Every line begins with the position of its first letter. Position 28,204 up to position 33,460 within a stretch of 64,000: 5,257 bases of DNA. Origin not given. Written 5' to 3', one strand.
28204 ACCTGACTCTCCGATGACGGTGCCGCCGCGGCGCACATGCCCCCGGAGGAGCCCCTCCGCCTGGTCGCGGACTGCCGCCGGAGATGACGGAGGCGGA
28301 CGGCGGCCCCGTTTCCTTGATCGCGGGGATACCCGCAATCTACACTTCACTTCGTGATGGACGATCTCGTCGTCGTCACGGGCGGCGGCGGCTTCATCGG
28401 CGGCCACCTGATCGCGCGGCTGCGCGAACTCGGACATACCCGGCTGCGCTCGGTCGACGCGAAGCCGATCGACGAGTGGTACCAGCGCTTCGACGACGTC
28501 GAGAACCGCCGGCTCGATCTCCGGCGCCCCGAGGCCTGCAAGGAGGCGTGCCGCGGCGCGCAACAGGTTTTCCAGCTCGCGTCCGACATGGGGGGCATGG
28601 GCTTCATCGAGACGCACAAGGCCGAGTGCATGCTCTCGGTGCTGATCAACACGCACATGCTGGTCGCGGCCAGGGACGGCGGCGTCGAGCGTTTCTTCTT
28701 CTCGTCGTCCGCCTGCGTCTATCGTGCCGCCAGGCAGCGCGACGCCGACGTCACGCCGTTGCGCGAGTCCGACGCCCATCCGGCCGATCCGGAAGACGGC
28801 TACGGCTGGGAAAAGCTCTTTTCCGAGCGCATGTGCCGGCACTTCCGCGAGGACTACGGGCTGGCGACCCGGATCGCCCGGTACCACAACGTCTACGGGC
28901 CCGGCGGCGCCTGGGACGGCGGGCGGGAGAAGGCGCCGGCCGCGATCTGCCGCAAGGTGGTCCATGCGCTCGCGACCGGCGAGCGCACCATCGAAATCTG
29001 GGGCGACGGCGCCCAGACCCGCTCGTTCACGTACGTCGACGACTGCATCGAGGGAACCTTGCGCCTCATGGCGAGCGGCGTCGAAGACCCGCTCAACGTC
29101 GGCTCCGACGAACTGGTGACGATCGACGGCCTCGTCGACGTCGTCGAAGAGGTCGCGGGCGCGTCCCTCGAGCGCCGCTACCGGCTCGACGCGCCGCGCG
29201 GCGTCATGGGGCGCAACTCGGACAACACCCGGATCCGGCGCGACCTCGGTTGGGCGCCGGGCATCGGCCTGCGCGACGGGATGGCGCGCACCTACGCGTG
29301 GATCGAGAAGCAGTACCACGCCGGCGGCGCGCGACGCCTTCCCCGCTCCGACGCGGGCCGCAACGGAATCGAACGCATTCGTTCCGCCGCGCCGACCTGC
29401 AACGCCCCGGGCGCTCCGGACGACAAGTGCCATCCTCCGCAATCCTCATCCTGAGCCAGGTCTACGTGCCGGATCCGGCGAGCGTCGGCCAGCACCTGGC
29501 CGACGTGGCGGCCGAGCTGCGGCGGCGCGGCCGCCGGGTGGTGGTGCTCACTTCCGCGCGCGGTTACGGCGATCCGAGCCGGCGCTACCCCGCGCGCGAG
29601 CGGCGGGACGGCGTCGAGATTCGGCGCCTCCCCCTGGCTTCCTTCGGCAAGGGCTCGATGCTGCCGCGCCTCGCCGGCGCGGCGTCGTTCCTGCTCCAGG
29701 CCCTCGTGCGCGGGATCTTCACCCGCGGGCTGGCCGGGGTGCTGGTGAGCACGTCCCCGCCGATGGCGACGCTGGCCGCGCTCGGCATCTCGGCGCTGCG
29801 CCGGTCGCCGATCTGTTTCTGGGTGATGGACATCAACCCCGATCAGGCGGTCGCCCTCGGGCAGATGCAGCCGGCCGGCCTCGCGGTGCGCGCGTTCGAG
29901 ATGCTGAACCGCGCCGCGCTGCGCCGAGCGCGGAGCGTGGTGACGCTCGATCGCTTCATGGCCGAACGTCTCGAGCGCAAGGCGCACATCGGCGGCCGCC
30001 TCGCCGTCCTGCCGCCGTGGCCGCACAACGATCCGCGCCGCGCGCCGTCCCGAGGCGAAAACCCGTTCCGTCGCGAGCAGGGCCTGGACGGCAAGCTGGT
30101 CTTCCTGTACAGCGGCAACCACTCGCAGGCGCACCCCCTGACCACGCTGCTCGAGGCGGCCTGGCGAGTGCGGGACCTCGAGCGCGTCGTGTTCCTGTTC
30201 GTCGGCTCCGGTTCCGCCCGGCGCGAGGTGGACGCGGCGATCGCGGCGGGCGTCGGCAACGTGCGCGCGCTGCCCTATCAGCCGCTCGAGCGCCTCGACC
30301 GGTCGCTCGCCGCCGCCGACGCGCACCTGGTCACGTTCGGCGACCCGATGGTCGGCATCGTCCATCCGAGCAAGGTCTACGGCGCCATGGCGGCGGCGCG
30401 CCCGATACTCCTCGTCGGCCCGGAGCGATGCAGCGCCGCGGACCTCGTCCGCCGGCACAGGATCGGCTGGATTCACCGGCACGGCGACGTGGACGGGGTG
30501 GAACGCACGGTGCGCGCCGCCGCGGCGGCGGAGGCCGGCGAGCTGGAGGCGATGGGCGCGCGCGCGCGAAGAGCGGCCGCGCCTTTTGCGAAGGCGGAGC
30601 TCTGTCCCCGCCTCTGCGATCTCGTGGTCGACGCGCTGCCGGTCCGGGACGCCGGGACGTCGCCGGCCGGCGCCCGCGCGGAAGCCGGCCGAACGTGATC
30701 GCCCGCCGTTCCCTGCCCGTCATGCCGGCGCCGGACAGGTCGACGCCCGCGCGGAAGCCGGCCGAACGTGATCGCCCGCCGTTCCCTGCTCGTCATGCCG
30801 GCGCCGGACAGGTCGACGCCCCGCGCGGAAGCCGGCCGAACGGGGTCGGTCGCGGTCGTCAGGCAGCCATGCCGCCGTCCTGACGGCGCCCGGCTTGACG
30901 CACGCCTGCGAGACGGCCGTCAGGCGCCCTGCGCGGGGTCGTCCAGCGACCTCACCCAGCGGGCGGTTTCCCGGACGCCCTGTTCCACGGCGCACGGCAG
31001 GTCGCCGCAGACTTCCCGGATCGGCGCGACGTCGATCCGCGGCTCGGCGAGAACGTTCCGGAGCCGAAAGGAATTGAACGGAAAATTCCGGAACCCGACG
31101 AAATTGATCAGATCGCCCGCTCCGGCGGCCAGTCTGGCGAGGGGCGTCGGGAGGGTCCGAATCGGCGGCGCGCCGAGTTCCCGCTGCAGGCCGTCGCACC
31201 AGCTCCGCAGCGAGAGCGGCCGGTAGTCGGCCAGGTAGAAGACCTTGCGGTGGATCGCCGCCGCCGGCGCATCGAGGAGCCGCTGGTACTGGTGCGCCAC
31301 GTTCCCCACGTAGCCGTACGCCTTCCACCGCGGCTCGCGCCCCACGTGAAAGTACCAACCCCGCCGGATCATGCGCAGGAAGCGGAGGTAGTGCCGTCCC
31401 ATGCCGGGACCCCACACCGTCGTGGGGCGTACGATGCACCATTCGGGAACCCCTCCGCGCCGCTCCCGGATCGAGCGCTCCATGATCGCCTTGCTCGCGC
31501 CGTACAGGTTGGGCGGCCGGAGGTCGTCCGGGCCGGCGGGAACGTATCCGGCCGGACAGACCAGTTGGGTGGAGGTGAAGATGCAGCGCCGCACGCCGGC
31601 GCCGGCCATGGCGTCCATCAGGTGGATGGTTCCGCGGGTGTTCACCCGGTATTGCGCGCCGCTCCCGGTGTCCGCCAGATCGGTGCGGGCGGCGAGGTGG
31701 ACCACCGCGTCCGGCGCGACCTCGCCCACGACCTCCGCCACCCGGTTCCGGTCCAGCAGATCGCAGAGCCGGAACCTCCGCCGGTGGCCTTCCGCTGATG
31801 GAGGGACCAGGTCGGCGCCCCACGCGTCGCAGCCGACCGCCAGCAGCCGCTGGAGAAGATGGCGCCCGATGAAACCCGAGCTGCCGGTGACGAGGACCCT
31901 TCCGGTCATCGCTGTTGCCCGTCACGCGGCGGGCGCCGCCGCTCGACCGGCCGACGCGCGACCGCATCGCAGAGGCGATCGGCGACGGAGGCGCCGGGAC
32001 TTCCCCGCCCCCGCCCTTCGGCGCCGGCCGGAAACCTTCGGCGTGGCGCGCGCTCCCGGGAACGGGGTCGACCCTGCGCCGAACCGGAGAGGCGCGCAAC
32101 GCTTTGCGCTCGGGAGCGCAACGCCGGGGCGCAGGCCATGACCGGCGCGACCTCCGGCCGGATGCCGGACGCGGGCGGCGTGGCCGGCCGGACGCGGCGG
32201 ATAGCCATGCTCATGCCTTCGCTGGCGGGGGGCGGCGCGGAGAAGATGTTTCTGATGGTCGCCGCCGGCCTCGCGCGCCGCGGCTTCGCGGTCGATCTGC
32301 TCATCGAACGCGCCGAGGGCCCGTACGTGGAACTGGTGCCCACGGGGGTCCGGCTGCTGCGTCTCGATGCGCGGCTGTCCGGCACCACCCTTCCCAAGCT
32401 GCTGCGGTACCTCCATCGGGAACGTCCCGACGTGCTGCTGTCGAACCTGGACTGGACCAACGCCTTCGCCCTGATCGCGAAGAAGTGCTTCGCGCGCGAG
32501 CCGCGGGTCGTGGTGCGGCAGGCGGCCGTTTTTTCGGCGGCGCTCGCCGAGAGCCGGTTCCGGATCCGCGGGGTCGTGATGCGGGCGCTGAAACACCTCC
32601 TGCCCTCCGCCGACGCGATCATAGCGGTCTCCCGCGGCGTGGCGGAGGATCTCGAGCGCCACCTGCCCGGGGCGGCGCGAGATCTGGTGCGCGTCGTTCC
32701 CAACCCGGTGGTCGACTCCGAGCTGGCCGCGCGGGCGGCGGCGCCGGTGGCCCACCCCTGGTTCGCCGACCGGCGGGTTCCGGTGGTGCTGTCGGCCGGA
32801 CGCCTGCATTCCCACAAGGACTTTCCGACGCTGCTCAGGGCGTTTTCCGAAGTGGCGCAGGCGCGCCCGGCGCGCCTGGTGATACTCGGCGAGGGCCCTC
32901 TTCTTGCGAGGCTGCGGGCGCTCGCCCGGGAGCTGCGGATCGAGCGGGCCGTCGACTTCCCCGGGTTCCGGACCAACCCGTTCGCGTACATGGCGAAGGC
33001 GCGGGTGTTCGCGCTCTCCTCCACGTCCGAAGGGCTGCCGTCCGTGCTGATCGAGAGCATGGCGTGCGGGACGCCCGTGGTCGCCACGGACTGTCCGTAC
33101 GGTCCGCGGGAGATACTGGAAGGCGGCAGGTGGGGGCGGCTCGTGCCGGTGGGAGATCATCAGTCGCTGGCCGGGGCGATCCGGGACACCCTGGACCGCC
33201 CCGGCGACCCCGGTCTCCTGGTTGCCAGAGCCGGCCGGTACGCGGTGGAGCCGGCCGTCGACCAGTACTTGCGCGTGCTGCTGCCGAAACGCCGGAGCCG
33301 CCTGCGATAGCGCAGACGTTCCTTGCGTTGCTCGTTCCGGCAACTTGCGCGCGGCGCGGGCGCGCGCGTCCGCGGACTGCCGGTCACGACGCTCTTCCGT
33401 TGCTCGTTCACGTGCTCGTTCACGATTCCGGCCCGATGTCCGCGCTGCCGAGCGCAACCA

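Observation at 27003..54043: Three small accessory cassettes share one architecture: gene(s) bracketed by 25-47-bp direct repeats that copy the edge of a backbone gene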

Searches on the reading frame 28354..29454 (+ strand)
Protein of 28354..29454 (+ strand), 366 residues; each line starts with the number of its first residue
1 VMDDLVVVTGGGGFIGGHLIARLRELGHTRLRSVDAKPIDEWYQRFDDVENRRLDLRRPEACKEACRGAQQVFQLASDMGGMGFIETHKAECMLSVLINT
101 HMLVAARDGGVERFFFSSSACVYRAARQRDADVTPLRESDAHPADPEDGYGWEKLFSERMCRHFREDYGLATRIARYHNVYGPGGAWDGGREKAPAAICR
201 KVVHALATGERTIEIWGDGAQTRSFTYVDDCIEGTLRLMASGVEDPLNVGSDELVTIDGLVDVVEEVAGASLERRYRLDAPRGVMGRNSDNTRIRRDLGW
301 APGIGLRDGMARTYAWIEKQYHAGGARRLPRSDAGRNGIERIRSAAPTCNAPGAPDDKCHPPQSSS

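Call 10: search_protein_families(library=pfam, proteins=[window:28354-29454:+], max_evalue=0.01)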
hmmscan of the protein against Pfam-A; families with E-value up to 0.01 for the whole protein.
window:28354-29454:+ (366 aa): 6 families
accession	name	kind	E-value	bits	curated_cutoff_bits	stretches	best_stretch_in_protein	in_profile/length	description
PF01370.27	Epimerase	-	1.9e-40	139.2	20.9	1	6-250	1-240/240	NAD dependent epimerase/dehydratase family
PF16363.11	GDP_Man_Dehyd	-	7.2e-24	85.3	27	1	8-312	2-331/332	GDP-mannose 4,6 dehydratase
PF01073.25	3Beta_HSD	-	2.7e-13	50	22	1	7-184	1-185/280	3-beta hydroxysteroid dehydrogenase/isomerase family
PF07993.18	NAD_binding_4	-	1.9e-05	24.4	20.1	1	61-182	81-209/258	Male sterility protein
PF13460.12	NAD_binding_10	-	2.4e-05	24.7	27.2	1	10-128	1-107/184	NAD(P)H-binding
PF05368.20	NmrA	-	0.001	19.2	27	1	3-120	2-108/298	NmrA-like family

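Call 30: find_homologous_proteins(query=window:28354-29454:+, max_evalue=1e-60)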
Query window:28354-29454:+ (366 aa): 8000 proteins with E <= 1e-60 among 8000 candidates; the best 120 are listed.
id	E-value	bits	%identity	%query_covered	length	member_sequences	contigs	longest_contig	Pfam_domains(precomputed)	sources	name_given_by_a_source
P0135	1.2e-232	790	93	100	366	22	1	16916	PF16363.12,PF01073.26,PF01370.28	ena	-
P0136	4.9e-221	752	89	100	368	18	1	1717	PF16363.12,PF01073.26,PF01370.28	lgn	-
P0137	6.0e-194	662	86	89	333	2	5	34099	PF16363.12,PF01073.26,PF01370.28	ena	-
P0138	1.9e-177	608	79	91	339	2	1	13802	PF16363.12,PF01073.26,PF07993.19,PF13460.13,PF01370.28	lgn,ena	-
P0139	7.8e-177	606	79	91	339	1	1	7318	PF16363.12,PF01073.26,PF07993.19,PF13460.13,PF01370.28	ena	-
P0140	9.3e-174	596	78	91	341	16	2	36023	PF16363.12,PF01073.26,PF07993.19,PF13460.13,PF01370.28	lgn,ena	-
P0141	2.8e-162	558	71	91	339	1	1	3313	PF16363.12,PF05368.20,PF01073.26,PF13460.13,PF01370.28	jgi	jgi:GDP-D-mannose 3', 5'-epimerase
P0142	7.1e-162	557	73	88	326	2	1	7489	PF16363.12,PF01073.26,PF01370.28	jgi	jgi:GDP-D-mannose 3',5'-epimerase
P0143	4.3e-160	551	71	89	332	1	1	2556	PF16363.12,PF05368.20,PF01073.26,PF07993.19,PF13460.13,PF01370.28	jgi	jgi:nucleoside-diphosphate-sugar epimerase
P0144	7.4e-160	550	68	90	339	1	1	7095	PF16363.12,PF05368.20,PF01073.26,PF13460.13,PF01370.28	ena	-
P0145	9.0e-160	550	72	89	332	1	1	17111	PF16363.12,PF05368.20,PF01073.26,PF07993.19,PF01370.28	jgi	jgi:nucleoside-diphosphate-sugar epimerase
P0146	1.3e-159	549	74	86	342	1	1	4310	PF16363.12,PF01073.26,PF13460.13,PF01370.28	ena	-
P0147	1.7e-159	549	71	89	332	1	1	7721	PF16363.12,PF05368.20,PF01073.26,PF07993.19,PF13460.13,PF01370.28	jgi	jgi:GDP-D-mannose 3',5'-epimerase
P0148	1.9e-159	549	73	89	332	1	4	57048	PF16363.12,PF01073.26,PF07993.19,PF01370.28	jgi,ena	jgi:nucleoside-diphosphate-sugar epimerase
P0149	2.0e-159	549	70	88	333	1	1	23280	PF16363.12,PF05368.20,PF01073.26,PF07993.19,PF13460.13,PF01370.28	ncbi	-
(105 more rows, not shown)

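Call 31: list_cluster_members(proteins=[P0135, P0136, P0137])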
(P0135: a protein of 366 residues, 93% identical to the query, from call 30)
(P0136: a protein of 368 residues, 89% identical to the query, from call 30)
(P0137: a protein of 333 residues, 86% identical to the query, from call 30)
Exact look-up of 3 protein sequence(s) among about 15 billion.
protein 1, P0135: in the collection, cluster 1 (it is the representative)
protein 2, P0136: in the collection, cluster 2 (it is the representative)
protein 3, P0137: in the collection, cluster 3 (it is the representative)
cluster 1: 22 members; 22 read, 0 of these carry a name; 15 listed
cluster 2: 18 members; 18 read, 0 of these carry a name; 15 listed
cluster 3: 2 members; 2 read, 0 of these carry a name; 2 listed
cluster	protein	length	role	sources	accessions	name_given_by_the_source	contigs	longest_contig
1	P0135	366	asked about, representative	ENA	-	-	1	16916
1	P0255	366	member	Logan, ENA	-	-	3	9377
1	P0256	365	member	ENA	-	-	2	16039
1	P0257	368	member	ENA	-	-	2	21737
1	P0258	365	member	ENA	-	-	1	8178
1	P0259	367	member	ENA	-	-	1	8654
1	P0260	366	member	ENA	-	-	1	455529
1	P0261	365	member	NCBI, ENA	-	-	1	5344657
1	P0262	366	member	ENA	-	-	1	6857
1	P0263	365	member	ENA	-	-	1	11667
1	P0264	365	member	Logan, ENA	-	-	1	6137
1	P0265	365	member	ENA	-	-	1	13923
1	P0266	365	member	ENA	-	-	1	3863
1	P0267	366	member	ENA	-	-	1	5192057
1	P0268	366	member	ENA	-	-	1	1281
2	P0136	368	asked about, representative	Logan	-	-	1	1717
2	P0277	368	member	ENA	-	-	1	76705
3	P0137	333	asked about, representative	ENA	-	-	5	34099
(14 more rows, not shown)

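Call 32: find_encoding_contigs(protein=P0135, flank=10000, max_places=8)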
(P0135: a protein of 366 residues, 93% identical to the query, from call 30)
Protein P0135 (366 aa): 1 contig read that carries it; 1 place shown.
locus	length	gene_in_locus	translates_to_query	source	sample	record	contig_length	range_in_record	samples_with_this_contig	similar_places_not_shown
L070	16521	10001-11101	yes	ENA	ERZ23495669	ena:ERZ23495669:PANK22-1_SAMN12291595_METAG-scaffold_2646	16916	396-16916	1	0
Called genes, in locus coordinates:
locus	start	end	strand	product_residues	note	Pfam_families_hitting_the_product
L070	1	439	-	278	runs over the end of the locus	?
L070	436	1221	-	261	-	PF00702:Hydrolase, PF13419:HAD_2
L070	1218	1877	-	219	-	PF07920:DUF1684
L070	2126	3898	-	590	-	PF02771:Acyl-CoA_dh_N, PF02770:Acyl-CoA_dh_M, PF00441:Acyl-CoA_dh_1, PF22924:ACOX_C_alpha1, PF08028:Acyl-CoA_dh_2, PF21263:Acyl-CoA-dh_C, PF21343:ACAD9-ACADV_C (weak)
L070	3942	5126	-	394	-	PF00108:Thiolase_N, PF02803:Thiolase_C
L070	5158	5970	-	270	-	PF00561:Abhydrolase_1, PF12697:Abhydrolase_6, PF12146:Hydrolase_4 (faint)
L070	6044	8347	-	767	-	PF02737:3HCDH_N, PF00725:3HCDH, PF00378:ECH_1, PF16113:ECH_2 (weak)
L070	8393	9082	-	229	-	-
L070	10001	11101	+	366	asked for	PF01073:3Beta_HSD, PF01370:Epimerase, PF16363:GDP_Man_Dehyd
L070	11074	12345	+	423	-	PF13439:Glyco_transf_4 (weak), PF13579:Glyco_trans_4_4, PF00534:Glycos_transf_1 (faint)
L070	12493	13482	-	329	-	PF01073:3Beta_HSD, PF01370:Epimerase, PF02719:Polysacc_synt_2 (faint), PF04321:RmlD_sub_bind, PF13460:NAD_binding_10, PF16363:GDP_Man_Dehyd, PF07993:NAD_binding_4 (weak)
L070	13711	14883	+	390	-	PF13439:Glyco_transf_4, PF13579:Glyco_trans_4_4, PF20706:GT4-conflict (weak), PF00534:Glycos_transf_1, PF13692:Glyco_trans_1_4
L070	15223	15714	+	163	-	-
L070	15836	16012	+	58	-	-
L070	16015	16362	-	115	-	-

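Call 33: find_encoding_contigs(protein=P0267, flank=6000, max_places=4)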
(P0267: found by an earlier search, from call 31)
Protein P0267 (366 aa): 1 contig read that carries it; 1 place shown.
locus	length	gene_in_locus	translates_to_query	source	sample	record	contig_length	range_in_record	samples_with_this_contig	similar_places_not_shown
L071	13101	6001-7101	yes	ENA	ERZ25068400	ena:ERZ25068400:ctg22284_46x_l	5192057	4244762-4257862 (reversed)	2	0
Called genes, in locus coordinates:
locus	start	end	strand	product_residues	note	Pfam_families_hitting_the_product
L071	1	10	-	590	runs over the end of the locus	PF02771:Acyl-CoA_dh_N, PF02770:Acyl-CoA_dh_M, PF00441:Acyl-CoA_dh_1, PF22924:ACOX_C_alpha1, PF08028:Acyl-CoA_dh_2, PF21263:Acyl-CoA-dh_C, PF21343:ACAD9-ACADV_C (weak)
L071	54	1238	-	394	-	PF00108:Thiolase_N, PF02803:Thiolase_C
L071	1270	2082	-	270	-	PF00561:Abhydrolase_1, PF12697:Abhydrolase_6, PF12146:Hydrolase_4 (faint)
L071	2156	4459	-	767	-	PF02737:3HCDH_N, PF00725:3HCDH, PF00378:ECH_1, PF16113:ECH_2 (weak)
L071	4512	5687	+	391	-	PF13191:AAA_16, PF13401:AAA_22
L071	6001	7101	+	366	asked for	PF01073:3Beta_HSD, PF01370:Epimerase, PF07993:NAD_binding_4 (faint), PF16363:GDP_Man_Dehyd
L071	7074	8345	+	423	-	PF13439:Glyco_transf_4 (weak), PF13579:Glyco_trans_4_4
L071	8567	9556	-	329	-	PF01073:3Beta_HSD, PF01370:Epimerase, PF04321:RmlD_sub_bind, PF13460:NAD_binding_10, PF16363:GDP_Man_Dehyd, PF02719:Polysacc_synt_2 (weak), PF07993:NAD_binding_4 (weak)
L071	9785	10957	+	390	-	PF13439:Glyco_transf_4, PF13579:Glyco_trans_4_4, PF20706:GT4-conflict (weak), PF00534:Glycos_transf_1, PF13692:Glyco_trans_1_4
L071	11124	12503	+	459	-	PF13701:DDE_Tnp_1_4, PF01609:DDE_Tnp_1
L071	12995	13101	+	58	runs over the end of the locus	-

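Call 34: find_encoding_contigs(protein=P0260, flank=6000, max_places=4)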
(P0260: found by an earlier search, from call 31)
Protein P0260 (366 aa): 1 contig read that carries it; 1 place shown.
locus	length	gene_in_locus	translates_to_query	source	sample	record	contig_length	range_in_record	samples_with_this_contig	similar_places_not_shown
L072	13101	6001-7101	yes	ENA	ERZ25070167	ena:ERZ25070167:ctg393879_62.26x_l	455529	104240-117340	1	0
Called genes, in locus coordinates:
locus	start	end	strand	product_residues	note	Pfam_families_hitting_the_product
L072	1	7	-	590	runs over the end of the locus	PF02771:Acyl-CoA_dh_N, PF02770:Acyl-CoA_dh_M, PF00441:Acyl-CoA_dh_1, PF22924:ACOX_C_alpha1, PF08028:Acyl-CoA_dh_2, PF21263:Acyl-CoA-dh_C, PF21343:ACAD9-ACADV_C (weak)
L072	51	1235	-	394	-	PF00108:Thiolase_N, PF02803:Thiolase_C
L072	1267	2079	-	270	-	PF00561:Abhydrolase_1, PF12697:Abhydrolase_6, PF12146:Hydrolase_4 (faint)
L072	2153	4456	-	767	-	PF02737:3HCDH_N, PF00725:3HCDH, PF00378:ECH_1, PF16113:ECH_2 (weak)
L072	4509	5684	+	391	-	PF13191:AAA_16, PF13401:AAA_22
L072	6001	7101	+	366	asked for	PF01073:3Beta_HSD, PF01370:Epimerase, PF16363:GDP_Man_Dehyd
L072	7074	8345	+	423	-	PF13439:Glyco_transf_4, PF13579:Glyco_trans_4_4, PF00534:Glycos_transf_1 (faint)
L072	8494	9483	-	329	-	PF01073:3Beta_HSD, PF01370:Epimerase, PF02719:Polysacc_synt_2 (faint), PF04321:RmlD_sub_bind, PF13460:NAD_binding_10, PF16363:GDP_Man_Dehyd, PF07993:NAD_binding_4 (weak)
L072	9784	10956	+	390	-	PF13439:Glyco_transf_4, PF13579:Glyco_trans_4_4, PF20706:GT4-conflict (weak), PF00534:Glycos_transf_1, PF13692:Glyco_trans_1_4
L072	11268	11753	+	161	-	-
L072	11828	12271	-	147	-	-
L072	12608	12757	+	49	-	-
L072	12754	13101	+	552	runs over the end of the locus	PF13401:AAA_22 (weak)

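Call 35: find_encoding_contigs(protein=P0277, flank=6000, max_places=4)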
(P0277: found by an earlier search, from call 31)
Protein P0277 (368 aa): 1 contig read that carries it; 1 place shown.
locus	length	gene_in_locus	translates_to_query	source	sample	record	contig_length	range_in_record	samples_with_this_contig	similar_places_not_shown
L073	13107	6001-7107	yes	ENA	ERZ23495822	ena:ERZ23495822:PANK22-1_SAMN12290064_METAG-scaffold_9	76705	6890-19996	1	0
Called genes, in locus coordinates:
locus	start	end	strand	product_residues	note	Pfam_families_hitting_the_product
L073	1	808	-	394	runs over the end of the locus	PF00108:Thiolase_N, PF02803:Thiolase_C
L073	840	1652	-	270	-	PF00561:Abhydrolase_1, PF12697:Abhydrolase_6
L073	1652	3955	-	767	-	PF02737:3HCDH_N, PF00725:3HCDH, PF00378:ECH_1, PF16113:ECH_2 (weak)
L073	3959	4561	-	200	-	PF00440:TetR_N, PF08359:TetR_C_4, PF17932:TetR_C_24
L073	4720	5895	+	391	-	PF13191:AAA_16, PF13401:AAA_22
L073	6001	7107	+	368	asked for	PF01073:3Beta_HSD, PF01370:Epimerase, PF16363:GDP_Man_Dehyd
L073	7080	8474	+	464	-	PF13439:Glyco_transf_4 (weak), PF13579:Glyco_trans_4_4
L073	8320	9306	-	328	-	PF01073:3Beta_HSD, PF01370:Epimerase, PF02719:Polysacc_synt_2 (faint), PF04321:RmlD_sub_bind, PF13460:NAD_binding_10, PF16363:GDP_Man_Dehyd, PF07993:NAD_binding_4 (weak)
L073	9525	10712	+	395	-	PF13439:Glyco_transf_4, PF13579:Glyco_trans_4_4, PF20706:GT4-conflict, PF00534:Glycos_transf_1, PF13692:Glyco_trans_1_4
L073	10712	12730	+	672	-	PF13522:GATase_6, PF13537:GATase_7, PF00733:Asn_synthase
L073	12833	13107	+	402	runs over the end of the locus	PF20706:GT4-conflict, PF13439:Glyco_transf_4, PF13579:Glyco_trans_4_4, PF00534:Glycos_transf_1, PF13692:Glyco_trans_1_4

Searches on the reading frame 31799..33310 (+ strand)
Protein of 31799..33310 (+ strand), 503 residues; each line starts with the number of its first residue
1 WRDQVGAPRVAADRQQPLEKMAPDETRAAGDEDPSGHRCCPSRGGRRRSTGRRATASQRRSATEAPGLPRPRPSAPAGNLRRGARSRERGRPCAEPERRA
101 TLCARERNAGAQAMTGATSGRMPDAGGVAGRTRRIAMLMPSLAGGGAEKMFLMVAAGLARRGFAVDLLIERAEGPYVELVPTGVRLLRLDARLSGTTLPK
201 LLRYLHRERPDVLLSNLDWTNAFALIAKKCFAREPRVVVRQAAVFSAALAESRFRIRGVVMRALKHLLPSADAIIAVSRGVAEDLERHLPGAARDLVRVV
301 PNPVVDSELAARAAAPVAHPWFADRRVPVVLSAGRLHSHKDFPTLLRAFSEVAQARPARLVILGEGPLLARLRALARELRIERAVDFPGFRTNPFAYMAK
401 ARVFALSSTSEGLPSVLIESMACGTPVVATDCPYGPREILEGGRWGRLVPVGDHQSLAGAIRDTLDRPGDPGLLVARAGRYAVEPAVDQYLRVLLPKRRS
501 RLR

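Call 51: search_protein_families(library=pfam, proteins=[window:31799-33310:+], max_evalue=0.01)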
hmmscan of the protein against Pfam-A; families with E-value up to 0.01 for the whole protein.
window:31799-33310:+ (503 aa): 5 families
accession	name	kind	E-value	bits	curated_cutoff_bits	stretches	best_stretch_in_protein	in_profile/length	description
PF13692.12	Glyco_trans_1_4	-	1.6e-33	116.4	27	1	328-466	2-141/142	Glycosyl transferases group 1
PF00534.26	Glycos_transf_1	-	1e-32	113.5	26.4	1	327-468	15-159/172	Glycosyl transferases group 1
PF13439.12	Glyco_transf_4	-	5e-20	72.6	28.5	1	145-304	2-166/170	Glycosyltransferase Family 4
PF13579.12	Glyco_trans_4_4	-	6e-16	59.6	29.7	1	145-302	1-157/158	Glycosyl transferase 4-like domain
PF20706.3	GT4-conflict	-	2.1e-06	27.4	26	1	155-430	22-311/385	Family 4 Glycosyltransferase in conflict systems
